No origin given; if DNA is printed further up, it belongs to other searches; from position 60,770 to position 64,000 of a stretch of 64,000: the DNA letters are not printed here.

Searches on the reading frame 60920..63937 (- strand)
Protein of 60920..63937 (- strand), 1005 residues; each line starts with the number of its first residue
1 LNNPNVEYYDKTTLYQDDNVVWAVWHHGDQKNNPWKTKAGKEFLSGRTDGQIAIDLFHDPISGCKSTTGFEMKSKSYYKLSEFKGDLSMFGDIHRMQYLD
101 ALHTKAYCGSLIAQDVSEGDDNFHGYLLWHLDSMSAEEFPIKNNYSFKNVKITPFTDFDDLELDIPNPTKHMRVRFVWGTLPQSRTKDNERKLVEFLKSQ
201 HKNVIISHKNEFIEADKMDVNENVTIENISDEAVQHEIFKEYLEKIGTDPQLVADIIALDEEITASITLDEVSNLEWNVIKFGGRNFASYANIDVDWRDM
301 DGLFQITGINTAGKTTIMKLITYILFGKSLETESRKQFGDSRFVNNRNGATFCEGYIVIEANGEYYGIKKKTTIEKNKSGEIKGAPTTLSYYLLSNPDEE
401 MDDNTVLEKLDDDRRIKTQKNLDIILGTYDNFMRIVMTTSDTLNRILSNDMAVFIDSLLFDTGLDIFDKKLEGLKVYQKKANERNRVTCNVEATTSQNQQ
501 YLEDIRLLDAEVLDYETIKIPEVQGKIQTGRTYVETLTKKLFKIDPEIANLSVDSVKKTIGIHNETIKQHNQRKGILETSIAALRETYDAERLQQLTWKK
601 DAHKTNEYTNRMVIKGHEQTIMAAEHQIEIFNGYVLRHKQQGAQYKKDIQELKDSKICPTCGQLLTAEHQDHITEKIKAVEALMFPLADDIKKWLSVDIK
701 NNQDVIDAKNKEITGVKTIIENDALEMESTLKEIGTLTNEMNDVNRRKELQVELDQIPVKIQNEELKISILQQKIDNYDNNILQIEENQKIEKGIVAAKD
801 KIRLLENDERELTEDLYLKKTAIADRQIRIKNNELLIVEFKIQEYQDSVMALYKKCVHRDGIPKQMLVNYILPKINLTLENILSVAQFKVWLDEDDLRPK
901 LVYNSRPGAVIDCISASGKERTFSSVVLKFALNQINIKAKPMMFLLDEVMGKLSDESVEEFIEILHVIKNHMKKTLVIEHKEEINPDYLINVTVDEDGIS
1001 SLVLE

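Call 8: search_protein_families(library=phrogs, proteins=[window:60920-63937:-], max_evalue=0.00001)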
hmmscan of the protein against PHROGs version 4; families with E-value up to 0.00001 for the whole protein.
window:60920-63937:- (1005 aa): 2 families
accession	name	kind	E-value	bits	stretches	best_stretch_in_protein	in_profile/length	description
phrog_77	-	DNA, RNA and nucleotide metabolism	2.1e-28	100.4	1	203-1002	233-952/967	SbcC-like subunit of palindrome specific endonuclease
phrog_35725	-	other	2.8e-23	82.6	2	2-627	126-805/1376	metallo-phosphoesterase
